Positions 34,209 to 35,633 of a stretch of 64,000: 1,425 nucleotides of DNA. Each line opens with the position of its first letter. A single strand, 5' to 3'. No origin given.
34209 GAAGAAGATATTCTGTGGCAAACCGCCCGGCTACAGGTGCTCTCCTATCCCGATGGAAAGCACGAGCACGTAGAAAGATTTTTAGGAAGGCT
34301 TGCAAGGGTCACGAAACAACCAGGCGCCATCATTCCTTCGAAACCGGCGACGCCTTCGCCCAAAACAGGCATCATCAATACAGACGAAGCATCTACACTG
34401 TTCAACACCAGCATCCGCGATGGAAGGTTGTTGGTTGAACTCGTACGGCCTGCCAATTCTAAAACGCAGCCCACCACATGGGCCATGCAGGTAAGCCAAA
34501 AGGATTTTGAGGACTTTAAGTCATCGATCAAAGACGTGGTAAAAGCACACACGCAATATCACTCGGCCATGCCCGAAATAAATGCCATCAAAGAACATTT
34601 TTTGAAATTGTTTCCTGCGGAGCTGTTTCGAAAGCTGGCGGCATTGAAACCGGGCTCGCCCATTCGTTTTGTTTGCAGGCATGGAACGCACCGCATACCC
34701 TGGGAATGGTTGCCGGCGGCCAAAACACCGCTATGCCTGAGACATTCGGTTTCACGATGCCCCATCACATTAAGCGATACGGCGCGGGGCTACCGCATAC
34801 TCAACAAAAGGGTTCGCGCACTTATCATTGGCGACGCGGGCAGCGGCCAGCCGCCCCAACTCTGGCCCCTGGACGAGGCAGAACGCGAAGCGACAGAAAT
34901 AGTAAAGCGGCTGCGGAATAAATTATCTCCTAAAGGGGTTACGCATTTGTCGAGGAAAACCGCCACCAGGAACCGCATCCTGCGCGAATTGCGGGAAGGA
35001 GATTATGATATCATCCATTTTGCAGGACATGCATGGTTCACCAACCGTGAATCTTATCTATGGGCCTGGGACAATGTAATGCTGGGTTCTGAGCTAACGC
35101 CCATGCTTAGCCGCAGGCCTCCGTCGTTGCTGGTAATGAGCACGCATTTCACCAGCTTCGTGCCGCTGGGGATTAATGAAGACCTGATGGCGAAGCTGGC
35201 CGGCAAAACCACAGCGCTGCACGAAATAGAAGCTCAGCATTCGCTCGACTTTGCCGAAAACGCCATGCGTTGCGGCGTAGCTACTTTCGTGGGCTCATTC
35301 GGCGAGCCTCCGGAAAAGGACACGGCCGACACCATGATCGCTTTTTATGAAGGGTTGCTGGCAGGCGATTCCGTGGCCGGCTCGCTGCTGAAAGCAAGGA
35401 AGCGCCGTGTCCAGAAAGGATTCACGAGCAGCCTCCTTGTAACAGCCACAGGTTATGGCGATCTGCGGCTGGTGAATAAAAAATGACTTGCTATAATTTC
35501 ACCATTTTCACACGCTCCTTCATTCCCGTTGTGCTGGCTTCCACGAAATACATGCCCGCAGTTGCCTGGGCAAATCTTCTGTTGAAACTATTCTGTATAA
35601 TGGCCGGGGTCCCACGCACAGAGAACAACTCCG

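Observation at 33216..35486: SIR2-like NADase domain fused to a CHAT-like caspase-fold domain with a Cys-to-His substitution; candidate single-gene antiphage defence protein next to a tRNA cluster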

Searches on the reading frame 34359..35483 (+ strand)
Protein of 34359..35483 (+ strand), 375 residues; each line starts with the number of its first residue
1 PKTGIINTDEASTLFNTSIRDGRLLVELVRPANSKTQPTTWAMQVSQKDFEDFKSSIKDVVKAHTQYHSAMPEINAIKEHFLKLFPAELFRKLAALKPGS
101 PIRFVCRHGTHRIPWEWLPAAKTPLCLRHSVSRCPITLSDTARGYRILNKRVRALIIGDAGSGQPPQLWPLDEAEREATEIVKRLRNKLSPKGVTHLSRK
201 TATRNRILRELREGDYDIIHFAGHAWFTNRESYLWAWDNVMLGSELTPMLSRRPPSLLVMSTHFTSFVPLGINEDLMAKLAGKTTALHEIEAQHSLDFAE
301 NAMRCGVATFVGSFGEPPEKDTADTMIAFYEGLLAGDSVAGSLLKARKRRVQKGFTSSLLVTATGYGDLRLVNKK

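Call 36: search_solved_structures(query=A2, max_evalue=10, show_alignments=5)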
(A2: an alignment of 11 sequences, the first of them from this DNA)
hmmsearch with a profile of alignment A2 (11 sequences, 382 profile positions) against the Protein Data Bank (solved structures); distinct sequences matched with E-value up to 10: 5.
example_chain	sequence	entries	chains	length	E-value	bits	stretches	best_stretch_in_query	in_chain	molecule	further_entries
8tl0_A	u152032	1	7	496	0.13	14.4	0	310-352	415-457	CHAT domain-containing protein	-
6fz6_A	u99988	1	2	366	1.2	11.1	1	311-369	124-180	Probable dual-specificity RNA methyltransferase RlmN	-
4ce4_V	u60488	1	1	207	1.3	11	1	219-237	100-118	MRPL21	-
4v19_V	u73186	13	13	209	1.4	11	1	219-237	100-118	MITORIBOSOMAL PROTEIN BL21M, MRPL21 | Mitochondrial ribosomal protein L21 | 39S ribosomal protein L21, mitochondrial isoform d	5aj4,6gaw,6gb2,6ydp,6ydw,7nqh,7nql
3j9o_A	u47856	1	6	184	1.7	10.6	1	153-197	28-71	Intracellular growth locus protein A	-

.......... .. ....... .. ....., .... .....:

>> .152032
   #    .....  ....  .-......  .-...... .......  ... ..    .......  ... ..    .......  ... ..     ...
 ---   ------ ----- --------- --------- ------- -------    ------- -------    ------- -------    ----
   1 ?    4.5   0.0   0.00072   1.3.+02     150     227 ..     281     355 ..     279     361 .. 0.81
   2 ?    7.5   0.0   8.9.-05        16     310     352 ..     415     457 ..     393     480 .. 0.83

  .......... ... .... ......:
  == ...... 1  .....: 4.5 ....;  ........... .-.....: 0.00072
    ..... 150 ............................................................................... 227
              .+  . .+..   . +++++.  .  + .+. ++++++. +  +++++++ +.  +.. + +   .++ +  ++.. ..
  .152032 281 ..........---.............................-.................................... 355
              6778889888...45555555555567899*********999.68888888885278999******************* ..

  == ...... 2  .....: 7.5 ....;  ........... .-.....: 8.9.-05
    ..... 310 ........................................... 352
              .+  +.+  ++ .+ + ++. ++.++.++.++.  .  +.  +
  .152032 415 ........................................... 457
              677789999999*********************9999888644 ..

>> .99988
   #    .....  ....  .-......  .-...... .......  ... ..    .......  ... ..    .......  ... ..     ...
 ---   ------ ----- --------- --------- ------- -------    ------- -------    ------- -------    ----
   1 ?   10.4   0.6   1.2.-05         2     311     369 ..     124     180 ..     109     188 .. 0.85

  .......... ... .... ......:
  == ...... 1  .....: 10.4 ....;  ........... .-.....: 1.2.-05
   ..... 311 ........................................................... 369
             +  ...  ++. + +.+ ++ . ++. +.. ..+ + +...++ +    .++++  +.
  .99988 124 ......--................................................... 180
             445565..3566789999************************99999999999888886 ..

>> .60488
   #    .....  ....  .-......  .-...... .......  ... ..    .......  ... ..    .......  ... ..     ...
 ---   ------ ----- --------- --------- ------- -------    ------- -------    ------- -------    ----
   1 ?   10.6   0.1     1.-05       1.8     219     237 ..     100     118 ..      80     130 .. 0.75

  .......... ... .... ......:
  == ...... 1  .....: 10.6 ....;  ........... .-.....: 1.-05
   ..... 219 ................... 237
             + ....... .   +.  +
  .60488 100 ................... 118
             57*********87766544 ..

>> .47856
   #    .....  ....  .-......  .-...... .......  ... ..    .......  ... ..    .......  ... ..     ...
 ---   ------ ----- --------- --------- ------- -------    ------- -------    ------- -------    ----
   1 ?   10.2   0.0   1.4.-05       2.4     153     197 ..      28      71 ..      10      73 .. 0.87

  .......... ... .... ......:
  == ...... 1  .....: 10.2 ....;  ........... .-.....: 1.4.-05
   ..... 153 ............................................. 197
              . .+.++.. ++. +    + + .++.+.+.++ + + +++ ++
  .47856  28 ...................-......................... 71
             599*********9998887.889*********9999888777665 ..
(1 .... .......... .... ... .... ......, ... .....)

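Call 45: predict_structure(alignment_id=A2)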
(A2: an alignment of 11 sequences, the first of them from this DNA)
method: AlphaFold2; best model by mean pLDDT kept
length: 375 residues; sequences in the alignment: 11
mean_pLDDT: 82.3   pTM: 0.87
mean pLDDT of the five models: 82.3, 80.7, 79.5, 79.1, 76.4
residues with pLDDT >= 90: 158; 70-90: 144; 50-70: 47; < 50: 26
segments of 3 or more residues with pLDDT < 50: 1-9, 279-285, 287-289
pLDDT, mean of each block of 10 residues (from residue 1): 40 86 86 68 88 81 62 89 92 92 84 91 94 71 68 89 61 94 93 92 94 94 81 85 89 92 84 59 47 65 88 88 95 94 96 90 91 60
secondary structure, 60 per line:
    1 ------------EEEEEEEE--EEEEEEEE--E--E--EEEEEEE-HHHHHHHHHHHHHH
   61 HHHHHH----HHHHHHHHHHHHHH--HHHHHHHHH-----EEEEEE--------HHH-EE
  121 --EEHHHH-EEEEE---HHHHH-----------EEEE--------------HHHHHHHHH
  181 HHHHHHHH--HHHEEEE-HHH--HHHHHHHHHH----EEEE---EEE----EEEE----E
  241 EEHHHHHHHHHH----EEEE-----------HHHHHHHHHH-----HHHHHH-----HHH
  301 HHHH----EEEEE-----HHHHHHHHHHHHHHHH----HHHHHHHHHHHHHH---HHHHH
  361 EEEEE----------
elements in order: E13-20 E23-30 E39-45 H47-66 H71-84 H87-95 E101-106 H125-128 E130-134 H138-142 E154-157 H172-188 E194-197 H204-213 E218-221 E225-227 E232-235 E240-242 H243-252 E257-260 H272-281 H287-292 H298-304 E309-313 H319-334 H339-352 H356-360 E361-365

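Call 73: search_protein_representatives(alignment_id=A2)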
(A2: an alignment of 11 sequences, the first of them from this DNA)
Query: 11 sequences, 382 profile positions. Proteins with E-value up to 0.001 (for the whole library): 14250; up to 1e-10: 2620; up to 1e-30: 107. The best 150 are listed.
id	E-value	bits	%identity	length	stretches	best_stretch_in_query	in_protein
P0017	2.7e-152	523.6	-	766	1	6-380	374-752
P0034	4.1e-147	506.5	-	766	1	2-376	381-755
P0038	2.6e-138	477.6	-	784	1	3-380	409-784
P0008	9.7e-132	455.9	-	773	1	4-379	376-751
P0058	4.6e-129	447.1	-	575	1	12-375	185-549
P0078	6.3e-126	436.8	-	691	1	4-378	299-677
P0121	5.0e-122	423.9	-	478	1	9-380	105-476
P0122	9.6e-117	406.5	-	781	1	8-377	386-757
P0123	2.1e-116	405.4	-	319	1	71-377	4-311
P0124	4.6e-115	401.0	-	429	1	3-378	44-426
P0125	2.5e-114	398.6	-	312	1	92-379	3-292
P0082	1.4e-111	389.5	-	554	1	3-378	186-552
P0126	9.1e-110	383.6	-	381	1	5-379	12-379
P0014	1.1e-107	376.8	-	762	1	4-375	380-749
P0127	4.7e-104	364.8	-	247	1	128-374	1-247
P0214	2.9e-30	121.9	-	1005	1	61-375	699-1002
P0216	3.8e-30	121.5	-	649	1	73-376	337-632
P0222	1.0e-29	120.1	-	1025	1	47-361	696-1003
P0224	1.4e-29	119.6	-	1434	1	17-378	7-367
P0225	2.0e-29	119.1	-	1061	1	58-374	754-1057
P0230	2.9e-29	118.6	-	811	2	74-257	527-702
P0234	4.9e-29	117.8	-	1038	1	75-375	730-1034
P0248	7.4e-28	114.0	-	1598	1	41-374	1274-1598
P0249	1.1e-27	113.4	-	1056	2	73-376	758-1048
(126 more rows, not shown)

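Call 76: search_protein_families(library=pfam, proteins=[P0214, P0222, P0225, P0234, P0249, P0224, P0248, P0230, P0216], max_evalue=0.001)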
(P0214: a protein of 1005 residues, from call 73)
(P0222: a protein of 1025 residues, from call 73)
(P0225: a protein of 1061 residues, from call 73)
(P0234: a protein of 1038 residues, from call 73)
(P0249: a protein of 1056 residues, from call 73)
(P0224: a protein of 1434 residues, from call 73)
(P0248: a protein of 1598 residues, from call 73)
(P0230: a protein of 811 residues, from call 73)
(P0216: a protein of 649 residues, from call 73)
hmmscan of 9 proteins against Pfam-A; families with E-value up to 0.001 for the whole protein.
P0214 (1005 aa): 7 families
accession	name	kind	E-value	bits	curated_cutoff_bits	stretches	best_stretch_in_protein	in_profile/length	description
PF12770.12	CHAT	-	1.8e-32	113.4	24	1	717-996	2-289/289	CHAT domain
PF02450.21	LCAT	-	1.4e-08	34.9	21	1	134-261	91-217/392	Lecithin:cholesterol acyltransferase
PF07819.20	PGAP1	-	1.8e-06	28.3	24.3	1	160-199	92-133/233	PGAP1-like alpha/beta domain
PF02789.23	Peptidase_M17_N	-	8.5e-06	26.1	23.4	1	464-559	1-95/129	Cytosol aminopeptidase family, N-terminal domain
PF12146.15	Hydrolase_4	-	4.3e-05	23.4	27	1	137-197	55-112/239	Serine aminopeptidase, S33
PF00561.26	Abhydrolase_1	-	5.5e-05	23.4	25.8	1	143-199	54-110/245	alpha/beta hydrolase fold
PF01364.23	Peptidase_C25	-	0.00019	21.3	23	1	839-982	219-347/374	Peptidase family C25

P0222 (1025 aa): 5 families
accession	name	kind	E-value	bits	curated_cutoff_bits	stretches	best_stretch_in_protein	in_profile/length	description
PF12770.12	CHAT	-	2.3e-37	129.5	24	1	746-1014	15-289/289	CHAT domain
PF00498.31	FHA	-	7.1e-12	46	20.7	1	349-413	1-67/67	FHA domain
PF16697.10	Yop-YscD_cpl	-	3.1e-10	40.6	33.2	1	347-420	17-91/94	Inner membrane component of T3SS, cytoplasmic domain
PF13472.12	Lipase_GDSL_2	-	8.9e-08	33.3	32.9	1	94-294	16-175/178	GDSL-like Lipase/Acylhydrolase family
PF02789.23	Peptidase_M17_N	-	1e-05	25.9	23.4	1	486-581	2-93/129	Cytosol aminopeptidase family, N-terminal domain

P0225 (1061 aa): 7 families
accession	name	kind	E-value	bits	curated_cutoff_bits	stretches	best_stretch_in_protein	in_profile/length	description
PF12770.12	CHAT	-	3.8e-32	112.3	24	1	776-1039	3-267/289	CHAT domain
PF02789.23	Peptidase_M17_N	-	7e-11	42.6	23.4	1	512-628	1-117/129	Cytosol aminopeptidase family, N-terminal domain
PF07819.20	PGAP1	-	3.5e-07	30.7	24.3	1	192-300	78-187/233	PGAP1-like alpha/beta domain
PF05057.20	DUF676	-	1.6e-06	28.2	20.3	1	180-255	53-136/217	Putative serine esterase (DUF676)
PF24096.1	DUF7379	-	3.5e-05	24.3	33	1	188-247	56-115/191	Domain of unknown function (DUF7379)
PF02450.21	LCAT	-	6e-05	22.9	21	1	176-269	92-185/392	Lecithin:cholesterol acyltransferase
PF12697.13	Abhydrolase_6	-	0.00093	20.4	26.3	0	172-315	42-169/217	Alpha/beta hydrolase family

P0234 (1038 aa): 9 families
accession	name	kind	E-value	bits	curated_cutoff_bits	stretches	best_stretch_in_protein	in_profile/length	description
PF12770.12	CHAT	-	5.7e-31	108.5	24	1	735-1028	3-289/289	CHAT domain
PF02789.23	Peptidase_M17_N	-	5.7e-09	36.4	23.4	1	482-581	1-99/129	Cytosol aminopeptidase family, N-terminal domain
PF01364.23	Peptidase_C25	-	6.4e-08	32.7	23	1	863-1031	219-372/374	Peptidase family C25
PF02450.21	LCAT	-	2.4e-06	27.5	21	1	123-244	76-208/392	Lecithin:cholesterol acyltransferase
PF00561.26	Abhydrolase_1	-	3.5e-06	27.3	25.8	1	142-233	53-149/245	alpha/beta hydrolase fold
PF07819.20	PGAP1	-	7.4e-06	26.3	24.3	1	157-199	92-137/233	PGAP1-like alpha/beta domain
PF24096.1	DUF7379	-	4.9e-05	23.8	33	1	142-194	55-115/191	Domain of unknown function (DUF7379)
PF12697.13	Abhydrolase_6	-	5.2e-05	24.4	26.3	1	134-295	45-203/217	Alpha/beta hydrolase family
PF02089.21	Palm_thioest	-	0.00025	21.2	26.8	1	147-204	57-120/254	Palmitoyl protein thioesterase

P0249 (1056 aa): 2 families
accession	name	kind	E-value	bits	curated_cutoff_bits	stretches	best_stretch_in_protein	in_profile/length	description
PF12770.12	CHAT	-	2.5e-39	135.9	24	1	797-1041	37-289/289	CHAT domain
PF01364.23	Peptidase_C25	-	4e-10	39.9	23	1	899-1046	230-374/374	Peptidase family C25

P0224 (1434 aa): 17 families
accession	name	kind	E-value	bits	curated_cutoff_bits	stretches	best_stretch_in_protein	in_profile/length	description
PF12770.12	CHAT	-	1.3e-25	90.8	24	1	78-358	3-289/289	CHAT domain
PF13424.12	TPR_12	-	6e-24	84.5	30.1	2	1182-1253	3-76/77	Tetratricopeptide repeat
PF13191.12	AAA_16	-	3.1e-21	77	32.6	1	555-742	3-166/167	AAA ATPase domain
PF07719.23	TPR_2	-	3.1e-21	74.1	27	1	1182-1212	1-31/34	Tetratricopeptide repeat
PF17874.7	TPR_MalT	-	2.2e-14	53.9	45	2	1186-1288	44-148/336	MalT-like TPR region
PF00515.34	TPR_1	-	6.8e-14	51.5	27.8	1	1182-1212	1-31/34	Tetratricopeptide repeat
PF13181.12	TPR_8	-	1.6e-11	43.9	25.7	0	1146-1172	5-31/34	Tetratricopeptide repeat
PF13176.12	TPR_7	-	2.6e-11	43.1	27.9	1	1185-1210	2-27/36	Tetratricopeptide repeat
PF14938.12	SNAP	-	4.3e-09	36.7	25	1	1192-1394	45-247/282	Soluble NSF attachment protein, SNAP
PF01364.23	Peptidase_C25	-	6.8e-08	32.6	23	1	184-363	196-374/374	Peptidase family C25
PF13374.12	TPR_10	-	8.5e-08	32.4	27.5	1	1183-1213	3-33/42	Tetratricopeptide repeat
PF09986.15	DUF2225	-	1.8e-07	31.6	21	1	1039-1165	94-188/214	Uncharacterized protein conserved in bacteria (DUF2225)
PF10602.15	RPN7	-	2.1e-06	28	29.6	0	1075-1148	85-152/174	26S proteasome subunit RPN7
PF13428.12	TPR_14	-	2.5e-05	24.9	23.5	0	1226-1251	5-30/44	Tetratricopeptide repeat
PF13432.12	TPR_16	-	7e-05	23.6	32.7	0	1188-1252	3-61/65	Tetratricopeptide repeat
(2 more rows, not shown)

P0248 (1598 aa): 6 families
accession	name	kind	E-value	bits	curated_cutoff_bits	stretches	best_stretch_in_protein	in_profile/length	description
PF18163.6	LD_cluster2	-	1.2e-27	97.6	25.3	1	709-1008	3-261/264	SLOG cluster2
PF01764.32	Lipase_3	-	3.7e-27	95.4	22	1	61-187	2-138/140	Lipase (class 3)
PF12770.12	CHAT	-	6.8e-26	91.8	24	1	1379-1593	68-289/289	CHAT domain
PF13676.11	TIR_2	-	2.5e-06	28.4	28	1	485-564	1-77/122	TIR domain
PF01364.23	Peptidase_C25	-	3.4e-06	27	23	1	1387-1598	157-374/374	Peptidase family C25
PF00656.27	Peptidase_C14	-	0.00021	21.5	21.4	1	1392-1515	5-142/233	Caspase domain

P0230 (811 aa): 4 families
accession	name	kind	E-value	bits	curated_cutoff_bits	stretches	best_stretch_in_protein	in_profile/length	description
PF12770.12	CHAT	-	5.4e-36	124.9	24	1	564-798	36-289/289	CHAT domain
PF13191.12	AAA_16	-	1.5e-06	29.2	32.6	1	13-156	5-143/167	AAA ATPase domain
PF24883.2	NPHP3_N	-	0.00074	20.2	24.8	0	34-159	21-138/164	Nephrocystin 3, N-terminal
PF13401.12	AAA_22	-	0.00084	20.1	27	0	35-167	5-105/130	AAA domain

P0216 (649 aa): 2 families
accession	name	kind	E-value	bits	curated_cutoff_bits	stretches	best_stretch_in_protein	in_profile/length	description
PF12770.12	CHAT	-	3.8e-38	132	24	1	376-624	37-289/289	CHAT domain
PF01364.23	Peptidase_C25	-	2.7e-11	43.8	23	1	468-629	218-374/374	Peptidase family C25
